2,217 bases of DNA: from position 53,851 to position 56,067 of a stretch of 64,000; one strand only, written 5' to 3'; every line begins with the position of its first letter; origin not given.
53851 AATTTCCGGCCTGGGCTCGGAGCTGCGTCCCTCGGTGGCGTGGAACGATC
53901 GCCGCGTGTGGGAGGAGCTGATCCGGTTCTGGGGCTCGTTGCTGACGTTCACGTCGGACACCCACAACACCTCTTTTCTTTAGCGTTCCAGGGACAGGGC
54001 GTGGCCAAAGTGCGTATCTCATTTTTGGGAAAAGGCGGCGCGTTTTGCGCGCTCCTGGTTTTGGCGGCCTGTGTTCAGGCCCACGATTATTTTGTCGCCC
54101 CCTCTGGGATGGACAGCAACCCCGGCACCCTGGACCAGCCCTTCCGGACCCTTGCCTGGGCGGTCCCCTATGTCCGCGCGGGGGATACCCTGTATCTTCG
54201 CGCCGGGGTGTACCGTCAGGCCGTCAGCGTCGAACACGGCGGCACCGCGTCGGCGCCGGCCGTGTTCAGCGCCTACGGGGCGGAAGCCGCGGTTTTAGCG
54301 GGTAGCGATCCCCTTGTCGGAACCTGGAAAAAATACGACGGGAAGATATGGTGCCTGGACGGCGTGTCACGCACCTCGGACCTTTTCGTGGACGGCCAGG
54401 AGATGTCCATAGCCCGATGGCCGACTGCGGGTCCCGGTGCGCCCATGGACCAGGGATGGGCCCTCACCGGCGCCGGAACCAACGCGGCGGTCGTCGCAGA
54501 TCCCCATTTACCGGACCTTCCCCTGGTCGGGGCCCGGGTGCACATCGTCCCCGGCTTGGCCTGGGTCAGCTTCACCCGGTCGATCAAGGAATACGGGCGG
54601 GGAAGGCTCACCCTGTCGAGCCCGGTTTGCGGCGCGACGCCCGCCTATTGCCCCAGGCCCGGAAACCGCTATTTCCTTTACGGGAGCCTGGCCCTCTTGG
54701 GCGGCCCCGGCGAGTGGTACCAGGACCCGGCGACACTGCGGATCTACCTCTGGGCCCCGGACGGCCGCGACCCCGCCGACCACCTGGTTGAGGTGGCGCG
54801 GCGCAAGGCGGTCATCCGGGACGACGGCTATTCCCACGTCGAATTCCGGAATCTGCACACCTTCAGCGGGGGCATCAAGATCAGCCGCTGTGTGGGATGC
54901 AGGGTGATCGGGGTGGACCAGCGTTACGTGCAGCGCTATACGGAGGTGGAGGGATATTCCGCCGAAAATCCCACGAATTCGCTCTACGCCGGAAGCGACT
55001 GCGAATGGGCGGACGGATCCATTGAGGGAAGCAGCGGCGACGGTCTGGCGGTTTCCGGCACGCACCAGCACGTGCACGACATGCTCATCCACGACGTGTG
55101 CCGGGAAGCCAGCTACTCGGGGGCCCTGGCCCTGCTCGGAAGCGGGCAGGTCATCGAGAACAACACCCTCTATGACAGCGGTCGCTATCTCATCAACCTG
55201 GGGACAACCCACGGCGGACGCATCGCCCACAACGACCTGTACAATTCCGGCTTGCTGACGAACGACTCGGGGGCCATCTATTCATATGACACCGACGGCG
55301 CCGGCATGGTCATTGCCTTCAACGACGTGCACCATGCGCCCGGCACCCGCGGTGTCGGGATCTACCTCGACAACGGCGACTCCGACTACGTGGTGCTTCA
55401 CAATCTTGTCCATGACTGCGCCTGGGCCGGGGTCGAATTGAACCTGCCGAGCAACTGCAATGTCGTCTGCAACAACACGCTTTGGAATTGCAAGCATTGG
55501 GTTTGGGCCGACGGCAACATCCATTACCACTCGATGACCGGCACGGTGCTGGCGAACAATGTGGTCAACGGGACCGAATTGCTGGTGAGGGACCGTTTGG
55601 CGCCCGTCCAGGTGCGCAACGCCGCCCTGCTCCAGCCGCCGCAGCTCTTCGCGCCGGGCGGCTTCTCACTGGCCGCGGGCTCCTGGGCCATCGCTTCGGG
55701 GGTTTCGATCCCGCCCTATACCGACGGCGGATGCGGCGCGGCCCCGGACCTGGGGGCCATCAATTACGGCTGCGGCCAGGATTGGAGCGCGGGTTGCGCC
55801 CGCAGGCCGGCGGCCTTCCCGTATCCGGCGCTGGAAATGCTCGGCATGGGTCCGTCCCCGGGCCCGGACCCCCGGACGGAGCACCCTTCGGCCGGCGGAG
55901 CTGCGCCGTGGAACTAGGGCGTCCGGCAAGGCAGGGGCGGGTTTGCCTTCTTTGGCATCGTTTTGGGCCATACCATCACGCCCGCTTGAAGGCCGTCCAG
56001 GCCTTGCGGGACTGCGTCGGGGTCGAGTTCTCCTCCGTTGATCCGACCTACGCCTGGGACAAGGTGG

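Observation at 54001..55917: Secreted beta-helix protein embedded in the polysaccharide locus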

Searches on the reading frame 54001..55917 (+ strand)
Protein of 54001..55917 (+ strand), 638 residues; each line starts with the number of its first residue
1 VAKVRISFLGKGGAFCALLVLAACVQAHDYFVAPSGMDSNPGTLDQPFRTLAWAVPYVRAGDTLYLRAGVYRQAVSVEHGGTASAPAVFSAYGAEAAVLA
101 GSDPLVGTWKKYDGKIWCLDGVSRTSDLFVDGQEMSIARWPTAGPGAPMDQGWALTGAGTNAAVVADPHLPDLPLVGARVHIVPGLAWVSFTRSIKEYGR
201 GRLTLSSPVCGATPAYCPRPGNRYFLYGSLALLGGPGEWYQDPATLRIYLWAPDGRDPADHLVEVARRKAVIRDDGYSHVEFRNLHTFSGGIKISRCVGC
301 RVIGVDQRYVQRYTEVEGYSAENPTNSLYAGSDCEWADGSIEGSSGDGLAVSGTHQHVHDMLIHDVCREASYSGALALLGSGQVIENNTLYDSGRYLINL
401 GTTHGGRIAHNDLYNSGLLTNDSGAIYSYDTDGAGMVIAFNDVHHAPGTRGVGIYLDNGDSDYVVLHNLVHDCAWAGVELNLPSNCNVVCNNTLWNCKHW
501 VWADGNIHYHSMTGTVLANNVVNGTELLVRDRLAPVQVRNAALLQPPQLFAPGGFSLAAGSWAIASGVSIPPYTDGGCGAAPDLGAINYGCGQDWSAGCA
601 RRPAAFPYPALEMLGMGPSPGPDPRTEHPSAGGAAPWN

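Call 6: search_protein_families(library=pfam, proteins=[window:54001-55917:+], max_evalue=1)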
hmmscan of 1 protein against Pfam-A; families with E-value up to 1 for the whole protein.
window:54001-55917:+ (638 aa): 6 families
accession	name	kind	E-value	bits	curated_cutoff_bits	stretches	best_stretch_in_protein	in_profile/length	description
PF13229.12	Beta_helix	-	2.2e-09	37.6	25.9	1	351-520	5-156/158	Right handed beta helix region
PF22842.2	Pel9A-like_beta_helix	-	3.5e-06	26.7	25.2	1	28-72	9-53/370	Pel9A-like, right handed beta helix region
PF07602.17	DUF1565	-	6.4e-05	22.8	20.3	1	35-74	2-41/257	Protein of unknown function (DUF1565)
PF05048.19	NosD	-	0.00025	21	23.6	1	345-519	38-194/212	Periplasmic copper-binding protein (NosD)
PF21231.2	GH141_M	-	0.0088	16.3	27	1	223-251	126-154/156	GH141 insertion domain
PF14592.12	Chondroitinas_B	-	0.22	10.9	24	0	50-101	6-58/426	Chondroitinase B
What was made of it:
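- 54082..54300 (+): N-terminal cap and first coils of the beta-helix, about residues 28-100 (DUF1565 / Pel9A-like N-terminal motif). Pfam PF22842 and PF07602 (call 6).
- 54301..54786 (+): Inserted beta-sandwich domain, about residues 101-262, including the conserved PGEWY motif (236-240). Weak Pfam GH141_M hit at 223-251 (call 6).
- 54787..55620 (+): Catalytic right-handed parallel beta-helix core, about residues 263-540. Pfam Beta_helix (call 6).
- On Right-handed parallel beta-helix (pectin-lyase fold) superfamily: PF13229 scores 37.6 bits against a cutoff of 25.9 (call 6).
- On GH141: Pfam GH141_M scores 16.3 bits against a cutoff of 27 (call 6).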

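Call 7: search_protein_families(library=ncbifam, proteins=[window:54001-55917:+], max_evalue=1)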
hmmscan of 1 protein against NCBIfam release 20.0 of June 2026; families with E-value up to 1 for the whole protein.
window:54001-55917:+ (638 aa): 4 families
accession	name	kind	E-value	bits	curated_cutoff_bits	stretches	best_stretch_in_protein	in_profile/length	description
NF041899.1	pec_ly_PelN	equivalog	2.8e-08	33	740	1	20-80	18-78/437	pectate lyase PelN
NF047854.1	LIC10774_subfam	equivalog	2.5e-05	23.4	380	1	30-75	61-107/358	LIC10774/LIC10365 family surface protein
TIGR04247.1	NosD_copper_fam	subfamily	0.0097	14.5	300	1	362-521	139-286/377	nitrous oxide reductase family maturation protein NosD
NF038177.1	epimerase_AlgG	equivalog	0.023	13.3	700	1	433-530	305-396/519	mannuronan 5-epimerase AlgG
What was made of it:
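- On Autotransporter / beta-helix adhesin: No such Pfam or NCBIfam hit at E<=1 (calls 6, 7).
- NCBIfam gives a weak AlgG hit (E 0.023, call 7).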

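Call 8: search_solved_structures(query=window:54001-55917:+, max_evalue=1, show_alignments=2)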
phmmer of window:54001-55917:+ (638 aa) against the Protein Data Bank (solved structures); distinct sequences matched with E-value up to 1: 4.
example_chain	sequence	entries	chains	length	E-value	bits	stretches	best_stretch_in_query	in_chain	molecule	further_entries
3vst_A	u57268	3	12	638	3.7e-10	42.1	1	29-118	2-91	Xylosidase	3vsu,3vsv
9rx2_A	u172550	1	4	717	4.9e-09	38.4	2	29-287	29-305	Parallel beta-helix repeat protein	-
5olq_A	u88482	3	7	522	1.2e-05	27.1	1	29-72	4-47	Rhamnogalacturonan lyase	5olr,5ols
5mqp_A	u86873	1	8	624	0.0001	24.1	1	25-120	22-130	Glycoside hydrolase BT_1002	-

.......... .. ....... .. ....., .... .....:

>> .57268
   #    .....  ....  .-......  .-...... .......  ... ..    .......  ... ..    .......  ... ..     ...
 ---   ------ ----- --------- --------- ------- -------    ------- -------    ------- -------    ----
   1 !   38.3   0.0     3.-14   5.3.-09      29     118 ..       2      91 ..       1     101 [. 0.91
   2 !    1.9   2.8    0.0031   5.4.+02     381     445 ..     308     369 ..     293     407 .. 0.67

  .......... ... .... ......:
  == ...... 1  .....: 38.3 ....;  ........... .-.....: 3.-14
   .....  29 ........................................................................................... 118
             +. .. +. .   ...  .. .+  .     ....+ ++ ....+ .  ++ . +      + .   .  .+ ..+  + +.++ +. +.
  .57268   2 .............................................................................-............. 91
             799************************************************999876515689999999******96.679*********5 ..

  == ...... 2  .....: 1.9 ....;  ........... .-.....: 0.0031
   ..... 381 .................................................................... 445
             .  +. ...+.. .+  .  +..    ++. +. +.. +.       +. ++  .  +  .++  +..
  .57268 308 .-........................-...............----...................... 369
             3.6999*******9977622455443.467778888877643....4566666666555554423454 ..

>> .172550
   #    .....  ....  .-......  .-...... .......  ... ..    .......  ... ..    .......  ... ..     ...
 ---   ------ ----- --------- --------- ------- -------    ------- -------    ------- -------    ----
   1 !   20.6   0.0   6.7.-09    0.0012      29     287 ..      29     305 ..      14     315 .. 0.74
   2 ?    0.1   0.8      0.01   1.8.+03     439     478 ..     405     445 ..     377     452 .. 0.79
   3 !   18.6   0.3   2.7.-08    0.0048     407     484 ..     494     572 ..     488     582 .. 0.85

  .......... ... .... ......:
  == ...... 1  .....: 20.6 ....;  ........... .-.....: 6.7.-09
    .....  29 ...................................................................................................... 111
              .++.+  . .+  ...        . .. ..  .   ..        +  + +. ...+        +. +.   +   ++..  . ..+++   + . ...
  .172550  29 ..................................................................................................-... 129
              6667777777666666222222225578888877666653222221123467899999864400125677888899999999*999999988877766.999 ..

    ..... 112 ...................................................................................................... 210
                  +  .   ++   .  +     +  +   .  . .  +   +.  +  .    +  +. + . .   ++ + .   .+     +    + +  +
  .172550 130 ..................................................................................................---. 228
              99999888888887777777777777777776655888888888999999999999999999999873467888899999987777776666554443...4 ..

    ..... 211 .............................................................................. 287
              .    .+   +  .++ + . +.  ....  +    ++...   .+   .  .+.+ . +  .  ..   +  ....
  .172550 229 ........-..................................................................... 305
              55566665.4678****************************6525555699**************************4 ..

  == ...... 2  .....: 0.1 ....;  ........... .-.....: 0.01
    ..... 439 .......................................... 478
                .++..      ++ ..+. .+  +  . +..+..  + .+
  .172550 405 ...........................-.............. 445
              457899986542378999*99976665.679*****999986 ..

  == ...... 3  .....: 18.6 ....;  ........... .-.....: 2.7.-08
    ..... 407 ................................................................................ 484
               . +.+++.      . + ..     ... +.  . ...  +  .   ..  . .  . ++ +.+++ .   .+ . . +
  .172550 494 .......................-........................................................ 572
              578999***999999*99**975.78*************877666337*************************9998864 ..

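Call 11: find_homologous_proteins(query=window:54001-55917:+, max_evalue=0.001)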
Query window:54001-55917:+ (638 aa): 24 proteins with E <= 0.001 among 8000 candidates.
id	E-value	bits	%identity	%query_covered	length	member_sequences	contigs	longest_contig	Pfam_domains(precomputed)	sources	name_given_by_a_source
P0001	0.0e+0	1504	100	100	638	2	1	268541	PF13229.13,PF22842.4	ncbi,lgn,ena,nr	ncbi:MAG TPA: right-handed parallel beta-helix repeat-containing protein [bacterium]|nr:right-handed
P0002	5.1e-274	929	68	92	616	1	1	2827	PF13229.13,PF22842.4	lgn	-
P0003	1.4e-247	842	62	93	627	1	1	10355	PF13229.13,PF22842.4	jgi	jgi:hypothetical protein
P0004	5.2e-233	794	59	97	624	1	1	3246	PF13229.13,PF22842.4,PF05048.20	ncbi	ncbi:MAG: right-handed parallel beta-helix repeat-containing protein, partial [bacterium]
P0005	1.1e-188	647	53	92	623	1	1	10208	PF13229.13,PF22842.4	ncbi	-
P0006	3.2e-180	619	48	90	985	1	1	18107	PF13229.13,PF22842.4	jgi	jgi:hypothetical protein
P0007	2.3e-171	590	47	94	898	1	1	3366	PF13229.13,PF22842.4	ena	-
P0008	7.9e-105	370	37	91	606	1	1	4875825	PF13229.13,PF21231.3,PF22842.4,PF05048.20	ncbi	ncbi:MAG: right-handed parallel beta-helix repeat-containing protein, partial [Armatimonadota bacter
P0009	4.5e-90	321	36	93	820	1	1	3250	PF13229.13,PF07602.18,PF22842.4,PF05048.20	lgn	-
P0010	6.4e-90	321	36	91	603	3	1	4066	PF13229.13,PF07602.18,PF22842.4,PF05048.20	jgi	-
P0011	2.5e-84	302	34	92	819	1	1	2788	PF13229.13,PF07602.18,PF22842.4,PF05048.20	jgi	jgi:hypothetical protein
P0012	3.3e-80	289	34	90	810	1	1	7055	PF13229.13,PF22842.4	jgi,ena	-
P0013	1.2e-79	287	34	95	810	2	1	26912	PF13229.13,PF22842.4,PF05048.20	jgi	-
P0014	2.8e-30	124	28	76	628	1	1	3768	PF07602.18,PF22842.4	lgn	-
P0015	3.0e-22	97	27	68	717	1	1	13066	PF13229.13,PF07602.18,PF22842.4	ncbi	-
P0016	1.2e-13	69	46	14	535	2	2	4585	PF13229.13,PF22842.4,PF05048.20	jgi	jgi:parallel beta-helix repeat protein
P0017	1.1e-9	56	27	40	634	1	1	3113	PF21231.3,PF22842.4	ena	-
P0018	1.1e-8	52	40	15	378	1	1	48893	PF13229.13,PF07602.18,PF22842.4,PF05048.20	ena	-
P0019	1.5e-8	52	23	86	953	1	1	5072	PF13229.13,PF13205.13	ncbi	-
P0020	7.0e-7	46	25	76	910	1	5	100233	PF13229.13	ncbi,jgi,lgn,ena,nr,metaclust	ncbi:MAG: hypothetical protein A3K19_07575 [Lentisphaerae bacterium RIFOXYB12_FULL_65_16]|nr:MAG: hy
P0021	9.0e-7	46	26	76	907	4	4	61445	PF13229.13,PF22842.4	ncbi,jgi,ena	jgi:hypothetical protein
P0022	1.3e-6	45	28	41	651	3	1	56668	PF13229.13,PF21231.3,PF22842.4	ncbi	-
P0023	5.5e-6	43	48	10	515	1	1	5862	PF13229.13,PF07602.18,PF22842.4,PF05048.20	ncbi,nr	ncbi:MAG TPA: right-handed parallel beta-helix repeat-containing protein, partial [Anaerolineales ba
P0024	6.8e-6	43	40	10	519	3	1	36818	PF13229.13,PF07602.18,PF22842.4,PF05048.20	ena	-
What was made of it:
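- Tried and rejected: Word-indexed homologue search (call 11) found only 24 hits and suggested a rare protein.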

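Call 16: find_encoding_contigs(protein=P0003, flank=8000, max_places=2)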
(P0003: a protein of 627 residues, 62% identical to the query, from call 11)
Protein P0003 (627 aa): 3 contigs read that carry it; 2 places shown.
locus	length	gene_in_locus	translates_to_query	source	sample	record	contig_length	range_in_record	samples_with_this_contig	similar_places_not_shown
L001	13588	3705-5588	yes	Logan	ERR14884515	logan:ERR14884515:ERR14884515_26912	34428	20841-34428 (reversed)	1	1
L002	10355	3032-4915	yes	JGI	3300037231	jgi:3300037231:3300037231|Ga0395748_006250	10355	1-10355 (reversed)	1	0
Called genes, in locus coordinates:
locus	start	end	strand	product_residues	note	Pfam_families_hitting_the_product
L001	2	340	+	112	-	?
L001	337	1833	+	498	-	PF01943:Polysacc_synt, PF13440:Polysacc_synt_3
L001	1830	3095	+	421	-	-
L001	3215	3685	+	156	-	PF02698:DUF218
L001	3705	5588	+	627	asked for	PF22842:Pel9A-like_beta_helix, PF13229:Beta_helix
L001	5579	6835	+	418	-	PF20706:GT4-conflict, PF00534:Glycos_transf_1, PF13692:Glyco_trans_1_4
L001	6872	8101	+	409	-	PF13439:Glyco_transf_4, PF13579:Glyco_trans_4_4, PF20706:GT4-conflict, PF00534:Glycos_transf_1, PF13692:Glyco_trans_1_4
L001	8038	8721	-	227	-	PF04028:DUF374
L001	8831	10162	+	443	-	-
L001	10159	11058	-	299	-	PF00483:NTP_transferase, PF12804:NTP_transf_3 (weak)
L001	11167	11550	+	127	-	PF02261:Asp_decarbox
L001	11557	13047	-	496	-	-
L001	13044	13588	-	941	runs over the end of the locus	PF00515:TPR_1 (faint), PF07719:TPR_2 (faint), PF13181:TPR_8 (faint), PF13414:TPR_11 (faint), PF13424:TPR_12 (faint), PF13428:TPR_14 (faint), PF13431:TPR_17 (faint), PF13432:TPR_16, +5 more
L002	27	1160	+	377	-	PF13440:Polysacc_synt_3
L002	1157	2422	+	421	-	-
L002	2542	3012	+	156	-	PF02698:DUF218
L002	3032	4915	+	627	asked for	PF22842:Pel9A-like_beta_helix, PF13229:Beta_helix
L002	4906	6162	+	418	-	PF20706:GT4-conflict, PF00534:Glycos_transf_1, PF13692:Glyco_trans_1_4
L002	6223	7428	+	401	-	PF13439:Glyco_transf_4, PF13579:Glyco_trans_4_4, PF20706:GT4-conflict, PF00534:Glycos_transf_1, PF13692:Glyco_trans_1_4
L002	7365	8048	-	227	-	PF04028:DUF374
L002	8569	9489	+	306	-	-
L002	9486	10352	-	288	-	PF00483:NTP_transferase (weak)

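Call 17: find_encoding_contigs(protein=P0006, flank=8000, max_places=2)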
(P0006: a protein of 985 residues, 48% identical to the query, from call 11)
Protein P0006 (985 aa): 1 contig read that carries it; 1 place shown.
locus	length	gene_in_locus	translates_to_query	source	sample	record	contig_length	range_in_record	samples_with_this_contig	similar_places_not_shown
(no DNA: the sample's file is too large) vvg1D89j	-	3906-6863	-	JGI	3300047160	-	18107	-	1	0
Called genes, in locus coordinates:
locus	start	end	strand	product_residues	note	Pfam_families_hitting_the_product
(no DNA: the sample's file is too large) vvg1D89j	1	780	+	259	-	?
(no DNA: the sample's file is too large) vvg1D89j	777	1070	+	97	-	PF07719:TPR_2 (weak), PF13414:TPR_11 (weak)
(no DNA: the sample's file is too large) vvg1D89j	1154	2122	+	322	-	PF00356:LacI (weak), PF13407:Peripla_BP_4, PF00532:Peripla_BP_1, PF13377:Peripla_BP_3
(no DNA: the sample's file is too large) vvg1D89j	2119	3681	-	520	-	PF05227:CHASE3, PF00989:PAS (faint), PF08448:PAS_4 (weak), PF00990:GGDEF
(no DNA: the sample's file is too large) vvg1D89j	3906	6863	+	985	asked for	PF22842:Pel9A-like_beta_helix, PF13229:Beta_helix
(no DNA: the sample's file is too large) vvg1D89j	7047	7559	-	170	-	-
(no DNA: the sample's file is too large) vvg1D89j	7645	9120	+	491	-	PF01694:Rhomboid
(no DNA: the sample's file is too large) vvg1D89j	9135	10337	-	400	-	PF01590:GAF (weak), PF13185:GAF_2, PF00990:GGDEF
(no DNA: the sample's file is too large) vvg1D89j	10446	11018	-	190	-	PF00578:AhpC-TSA, PF08534:Redoxin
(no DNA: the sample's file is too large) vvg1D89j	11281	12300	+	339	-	-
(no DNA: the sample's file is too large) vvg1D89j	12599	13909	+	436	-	PF01522:Polysacc_deac_1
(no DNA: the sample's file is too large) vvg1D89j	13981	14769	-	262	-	PF00535:Glycos_transf_2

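Call 18: find_encoding_contigs(protein=P0008, flank=8000, max_places=2)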
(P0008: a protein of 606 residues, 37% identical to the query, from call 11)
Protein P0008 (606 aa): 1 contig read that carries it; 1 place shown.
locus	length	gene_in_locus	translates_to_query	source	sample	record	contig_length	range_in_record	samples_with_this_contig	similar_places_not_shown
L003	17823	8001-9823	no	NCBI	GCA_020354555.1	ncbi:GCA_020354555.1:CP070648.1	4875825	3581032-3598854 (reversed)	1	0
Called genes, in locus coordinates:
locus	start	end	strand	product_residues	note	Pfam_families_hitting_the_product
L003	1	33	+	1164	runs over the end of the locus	PF06452:CBM9_1, PF16158:N_BRCA1_IG (faint)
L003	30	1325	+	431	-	PF01979:Amidohydro_1, PF07969:Amidohydro_3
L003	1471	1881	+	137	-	-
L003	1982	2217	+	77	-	-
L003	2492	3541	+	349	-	PF22599:SecDF_P1_head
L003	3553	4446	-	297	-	PF04909:Amidohydro_2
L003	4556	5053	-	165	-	PF13302:Acetyltransf_3 (weak), PF00583:Acetyltransf_1, PF13673:Acetyltransf_10, PF13508:Acetyltransf_7, PF08445:FR47 (weak)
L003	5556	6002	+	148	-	-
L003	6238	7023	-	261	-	-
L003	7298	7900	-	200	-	PF02894:GFO_IDH_MocA_C, PF22725:GFO_IDH_MocA_C3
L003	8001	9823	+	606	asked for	PF22842:Pel9A-like_beta_helix, PF21231:GH141_M (faint), PF13229:Beta_helix, PF05048:NosD (weak)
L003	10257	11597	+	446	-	PF13646:HEAT_2 (faint)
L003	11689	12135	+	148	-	PF13673:Acetyltransf_10, PF00583:Acetyltransf_1, PF13508:Acetyltransf_7, PF08445:FR47 (weak)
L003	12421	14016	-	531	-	PF13320:GH123_cat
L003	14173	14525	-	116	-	-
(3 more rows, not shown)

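Call 20: find_encoding_contigs(protein=P0005, flank=8000, max_places=2)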
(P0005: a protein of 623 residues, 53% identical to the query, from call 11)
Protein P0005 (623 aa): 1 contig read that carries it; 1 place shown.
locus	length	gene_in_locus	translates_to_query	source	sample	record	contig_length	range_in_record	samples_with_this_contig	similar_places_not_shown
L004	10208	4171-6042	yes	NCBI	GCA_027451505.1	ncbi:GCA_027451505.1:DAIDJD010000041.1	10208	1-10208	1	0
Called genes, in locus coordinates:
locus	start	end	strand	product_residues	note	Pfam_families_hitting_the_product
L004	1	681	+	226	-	?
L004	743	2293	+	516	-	PF01943:Polysacc_synt, PF13440:Polysacc_synt_3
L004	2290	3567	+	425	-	-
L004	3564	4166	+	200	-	PF02698:DUF218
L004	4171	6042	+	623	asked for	PF22842:Pel9A-like_beta_helix, PF13229:Beta_helix (weak)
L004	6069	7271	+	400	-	PF20706:GT4-conflict, PF00534:Glycos_transf_1, PF13692:Glyco_trans_1_4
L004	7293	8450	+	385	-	PF13439:Glyco_transf_4, PF13579:Glyco_trans_4_4, PF20706:GT4-conflict, PF00534:Glycos_transf_1, PF13692:Glyco_trans_1_4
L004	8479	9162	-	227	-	PF04028:DUF374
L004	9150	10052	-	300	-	PF12804:NTP_transf_3 (weak)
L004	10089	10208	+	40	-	?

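Call 21: find_encoding_contigs(protein=P0013, flank=8000, max_places=2)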
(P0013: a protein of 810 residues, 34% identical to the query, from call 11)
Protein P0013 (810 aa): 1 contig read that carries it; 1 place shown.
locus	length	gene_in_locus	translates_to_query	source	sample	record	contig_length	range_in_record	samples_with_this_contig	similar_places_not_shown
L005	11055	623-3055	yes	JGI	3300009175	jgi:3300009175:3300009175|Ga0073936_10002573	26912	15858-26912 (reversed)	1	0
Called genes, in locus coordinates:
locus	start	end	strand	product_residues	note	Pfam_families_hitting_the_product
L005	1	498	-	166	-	?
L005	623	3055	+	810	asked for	PF22842:Pel9A-like_beta_helix, PF13229:Beta_helix, PF05048:NosD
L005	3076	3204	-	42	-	-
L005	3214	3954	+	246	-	PF00731:AIRC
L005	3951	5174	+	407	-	PF01969:Ni_insertion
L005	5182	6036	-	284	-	PF01513:NAD_kinase, PF20143:NAD_kinase_C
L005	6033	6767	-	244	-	PF01479:S4, PF01728:FtsJ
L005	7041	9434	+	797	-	PF01569:PAP2, PF02366:PMT, PF13231:PMT_2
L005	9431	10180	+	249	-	PF09335:VTT_dom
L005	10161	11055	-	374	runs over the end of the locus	PF03739:LptF_LptG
